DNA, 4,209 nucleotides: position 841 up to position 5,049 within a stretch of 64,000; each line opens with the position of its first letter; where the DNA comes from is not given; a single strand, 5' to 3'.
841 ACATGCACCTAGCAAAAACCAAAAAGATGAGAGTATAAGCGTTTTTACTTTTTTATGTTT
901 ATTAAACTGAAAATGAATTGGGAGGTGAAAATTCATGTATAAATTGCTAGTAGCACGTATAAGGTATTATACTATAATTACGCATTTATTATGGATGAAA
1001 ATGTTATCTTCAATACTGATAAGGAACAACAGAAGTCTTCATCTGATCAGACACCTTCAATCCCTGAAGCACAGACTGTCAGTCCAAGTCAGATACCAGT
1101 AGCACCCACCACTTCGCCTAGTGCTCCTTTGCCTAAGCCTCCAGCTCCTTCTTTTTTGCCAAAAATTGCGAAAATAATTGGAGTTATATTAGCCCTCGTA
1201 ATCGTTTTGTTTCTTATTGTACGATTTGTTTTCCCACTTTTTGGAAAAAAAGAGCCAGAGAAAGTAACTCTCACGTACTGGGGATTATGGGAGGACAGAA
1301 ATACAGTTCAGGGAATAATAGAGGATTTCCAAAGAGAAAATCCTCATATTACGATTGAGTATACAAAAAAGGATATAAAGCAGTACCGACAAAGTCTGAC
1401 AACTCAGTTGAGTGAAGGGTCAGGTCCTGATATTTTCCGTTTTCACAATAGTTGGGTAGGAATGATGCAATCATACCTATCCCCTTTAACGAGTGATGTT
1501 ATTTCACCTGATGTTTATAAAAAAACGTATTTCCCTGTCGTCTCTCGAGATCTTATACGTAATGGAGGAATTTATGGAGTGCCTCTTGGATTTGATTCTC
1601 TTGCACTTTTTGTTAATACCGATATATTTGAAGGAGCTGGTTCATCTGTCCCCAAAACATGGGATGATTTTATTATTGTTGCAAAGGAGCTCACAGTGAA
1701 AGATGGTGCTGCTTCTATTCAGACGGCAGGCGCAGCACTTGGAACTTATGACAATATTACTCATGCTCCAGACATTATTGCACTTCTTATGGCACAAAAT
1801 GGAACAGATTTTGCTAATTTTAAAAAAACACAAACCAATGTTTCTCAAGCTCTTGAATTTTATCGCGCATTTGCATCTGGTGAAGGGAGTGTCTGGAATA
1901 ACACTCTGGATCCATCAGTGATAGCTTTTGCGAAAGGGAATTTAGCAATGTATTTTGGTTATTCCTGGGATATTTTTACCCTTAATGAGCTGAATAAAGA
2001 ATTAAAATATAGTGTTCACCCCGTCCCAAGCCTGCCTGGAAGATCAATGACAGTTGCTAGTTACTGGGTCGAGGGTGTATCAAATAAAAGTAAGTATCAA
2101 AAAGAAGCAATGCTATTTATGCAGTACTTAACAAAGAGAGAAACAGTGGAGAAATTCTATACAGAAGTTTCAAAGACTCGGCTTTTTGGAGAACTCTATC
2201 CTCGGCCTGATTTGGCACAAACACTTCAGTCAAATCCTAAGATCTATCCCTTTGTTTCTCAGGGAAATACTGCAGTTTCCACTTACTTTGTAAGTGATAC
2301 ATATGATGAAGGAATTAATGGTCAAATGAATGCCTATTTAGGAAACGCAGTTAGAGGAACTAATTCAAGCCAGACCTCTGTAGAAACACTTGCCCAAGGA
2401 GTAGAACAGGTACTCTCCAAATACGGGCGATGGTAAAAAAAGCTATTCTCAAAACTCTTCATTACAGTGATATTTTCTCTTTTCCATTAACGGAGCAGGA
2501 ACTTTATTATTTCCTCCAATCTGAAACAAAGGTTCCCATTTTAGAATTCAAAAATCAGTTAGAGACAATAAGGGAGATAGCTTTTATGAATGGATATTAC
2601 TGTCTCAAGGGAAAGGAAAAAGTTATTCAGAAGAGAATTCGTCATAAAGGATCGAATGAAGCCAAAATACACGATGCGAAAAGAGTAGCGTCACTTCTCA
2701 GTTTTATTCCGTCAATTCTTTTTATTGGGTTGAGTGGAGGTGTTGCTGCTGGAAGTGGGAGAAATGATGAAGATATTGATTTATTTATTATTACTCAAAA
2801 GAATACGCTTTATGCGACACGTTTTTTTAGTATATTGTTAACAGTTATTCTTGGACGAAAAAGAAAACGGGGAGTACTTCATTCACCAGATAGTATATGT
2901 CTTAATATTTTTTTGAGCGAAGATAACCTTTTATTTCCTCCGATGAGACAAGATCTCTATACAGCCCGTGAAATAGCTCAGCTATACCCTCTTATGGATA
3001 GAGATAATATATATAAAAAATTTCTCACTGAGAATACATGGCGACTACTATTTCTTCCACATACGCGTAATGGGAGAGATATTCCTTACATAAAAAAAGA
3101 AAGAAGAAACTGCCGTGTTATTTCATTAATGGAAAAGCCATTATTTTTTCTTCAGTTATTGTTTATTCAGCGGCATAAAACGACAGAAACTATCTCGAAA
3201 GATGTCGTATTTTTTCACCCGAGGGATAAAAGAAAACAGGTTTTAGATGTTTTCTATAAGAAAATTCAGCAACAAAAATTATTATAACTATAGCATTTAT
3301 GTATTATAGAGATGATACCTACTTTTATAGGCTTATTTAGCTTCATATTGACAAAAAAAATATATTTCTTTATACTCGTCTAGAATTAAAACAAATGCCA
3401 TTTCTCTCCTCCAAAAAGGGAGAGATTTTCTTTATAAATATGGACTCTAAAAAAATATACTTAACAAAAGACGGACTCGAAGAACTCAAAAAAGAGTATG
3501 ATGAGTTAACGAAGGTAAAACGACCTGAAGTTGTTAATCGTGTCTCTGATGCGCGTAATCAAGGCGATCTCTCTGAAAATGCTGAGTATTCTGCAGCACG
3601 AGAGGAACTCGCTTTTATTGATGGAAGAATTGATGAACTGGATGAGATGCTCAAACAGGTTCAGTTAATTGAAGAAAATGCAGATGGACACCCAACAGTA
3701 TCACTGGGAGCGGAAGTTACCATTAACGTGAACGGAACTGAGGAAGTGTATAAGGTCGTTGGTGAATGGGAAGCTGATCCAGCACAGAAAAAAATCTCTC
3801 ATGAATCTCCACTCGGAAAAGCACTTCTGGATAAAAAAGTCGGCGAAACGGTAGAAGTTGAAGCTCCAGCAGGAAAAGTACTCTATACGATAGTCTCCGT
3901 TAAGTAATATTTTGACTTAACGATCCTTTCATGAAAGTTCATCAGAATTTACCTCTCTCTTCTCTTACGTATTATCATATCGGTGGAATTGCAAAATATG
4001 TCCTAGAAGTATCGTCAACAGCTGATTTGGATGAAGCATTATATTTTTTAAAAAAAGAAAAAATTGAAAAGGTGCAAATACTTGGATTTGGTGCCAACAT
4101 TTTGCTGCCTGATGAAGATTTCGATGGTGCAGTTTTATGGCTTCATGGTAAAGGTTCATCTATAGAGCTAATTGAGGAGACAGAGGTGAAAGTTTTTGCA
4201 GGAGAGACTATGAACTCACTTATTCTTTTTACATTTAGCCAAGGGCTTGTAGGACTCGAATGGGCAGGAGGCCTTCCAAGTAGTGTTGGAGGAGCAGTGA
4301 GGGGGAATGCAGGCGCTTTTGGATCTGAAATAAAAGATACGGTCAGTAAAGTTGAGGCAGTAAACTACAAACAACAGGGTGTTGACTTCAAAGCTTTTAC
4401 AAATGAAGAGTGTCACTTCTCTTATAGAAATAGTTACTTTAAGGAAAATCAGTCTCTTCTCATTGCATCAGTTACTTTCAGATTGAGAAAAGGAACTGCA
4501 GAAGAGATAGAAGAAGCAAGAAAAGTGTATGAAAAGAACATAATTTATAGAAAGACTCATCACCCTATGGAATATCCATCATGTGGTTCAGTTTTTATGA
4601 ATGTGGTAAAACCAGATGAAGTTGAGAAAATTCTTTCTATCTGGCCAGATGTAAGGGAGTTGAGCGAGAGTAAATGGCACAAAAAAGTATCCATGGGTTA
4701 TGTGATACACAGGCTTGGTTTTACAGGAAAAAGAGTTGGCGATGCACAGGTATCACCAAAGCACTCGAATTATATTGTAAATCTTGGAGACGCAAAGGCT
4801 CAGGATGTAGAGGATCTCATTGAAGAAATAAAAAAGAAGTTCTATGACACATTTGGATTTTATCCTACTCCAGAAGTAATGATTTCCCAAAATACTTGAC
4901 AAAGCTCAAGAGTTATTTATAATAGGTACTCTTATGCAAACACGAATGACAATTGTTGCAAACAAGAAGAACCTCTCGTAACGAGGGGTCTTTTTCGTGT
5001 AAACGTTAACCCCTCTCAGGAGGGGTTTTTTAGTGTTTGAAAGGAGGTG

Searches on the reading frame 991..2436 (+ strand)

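Call 6: search_protein_families(library=pfam, proteins=[window:991-2436:+], max_evalue=0.00001)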
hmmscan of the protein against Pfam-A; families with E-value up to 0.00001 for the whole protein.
window:991-2436:+ (481 aa): 2 families
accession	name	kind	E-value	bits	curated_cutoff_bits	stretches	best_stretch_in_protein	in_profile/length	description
PF01547.30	SBP_bac_1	-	6.8e-34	118.7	26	1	104-384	8-304/307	Bacterial extracellular solute-binding protein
PF13416.11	SBP_bac_8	-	1.4e-32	114.1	27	1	109-391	2-254/279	Bacterial extracellular solute-binding protein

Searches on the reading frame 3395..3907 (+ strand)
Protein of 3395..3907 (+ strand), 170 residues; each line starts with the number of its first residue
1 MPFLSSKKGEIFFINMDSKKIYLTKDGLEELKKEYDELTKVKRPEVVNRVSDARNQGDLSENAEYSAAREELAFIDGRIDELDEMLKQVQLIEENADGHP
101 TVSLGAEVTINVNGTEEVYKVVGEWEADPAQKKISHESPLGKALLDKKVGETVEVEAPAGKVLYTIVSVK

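Call 6: search_protein_families(library=pfam, proteins=[window:3395-3907:+], max_evalue=0.00001)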
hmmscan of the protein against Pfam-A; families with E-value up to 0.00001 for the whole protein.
window:3395-3907:+ (170 aa): 2 families
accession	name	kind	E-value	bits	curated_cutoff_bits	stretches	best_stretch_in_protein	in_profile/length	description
PF03449.20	GreA_GreB_N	-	1.6e-27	96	24.5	1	21-90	1-70/71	Transcription elongation factor, N-terminal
PF01272.25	GreA_GreB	-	1e-25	90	26.9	1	100-170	4-76/77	Transcription elongation factor, GreA/GreB, C-term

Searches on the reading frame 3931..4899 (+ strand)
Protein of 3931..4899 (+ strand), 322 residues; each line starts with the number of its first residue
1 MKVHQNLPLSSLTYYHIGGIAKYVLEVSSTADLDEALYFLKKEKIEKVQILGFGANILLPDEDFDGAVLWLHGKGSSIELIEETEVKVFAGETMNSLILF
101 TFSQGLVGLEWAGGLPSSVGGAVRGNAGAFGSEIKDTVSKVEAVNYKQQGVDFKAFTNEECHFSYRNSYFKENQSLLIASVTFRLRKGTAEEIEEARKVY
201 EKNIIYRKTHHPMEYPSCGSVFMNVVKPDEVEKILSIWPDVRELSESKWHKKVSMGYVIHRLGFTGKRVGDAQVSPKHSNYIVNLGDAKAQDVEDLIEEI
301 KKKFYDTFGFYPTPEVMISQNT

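Call 6: search_protein_families(library=pfam, proteins=[window:3931-4899:+], max_evalue=0.00001)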
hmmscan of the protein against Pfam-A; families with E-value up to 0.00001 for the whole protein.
window:3931-4899:+ (322 aa): 2 families
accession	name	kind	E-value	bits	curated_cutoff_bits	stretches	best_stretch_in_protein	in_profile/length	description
PF02873.21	MurB_C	-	1.6e-23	83.2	27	1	199-318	5-98/99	UDP-N-acetylenolpyruvoylglucosamine reductase, C-terminal domain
PF01565.28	FAD_binding_4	-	1.2e-13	51.4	26.4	1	22-145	2-130/139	FAD binding domain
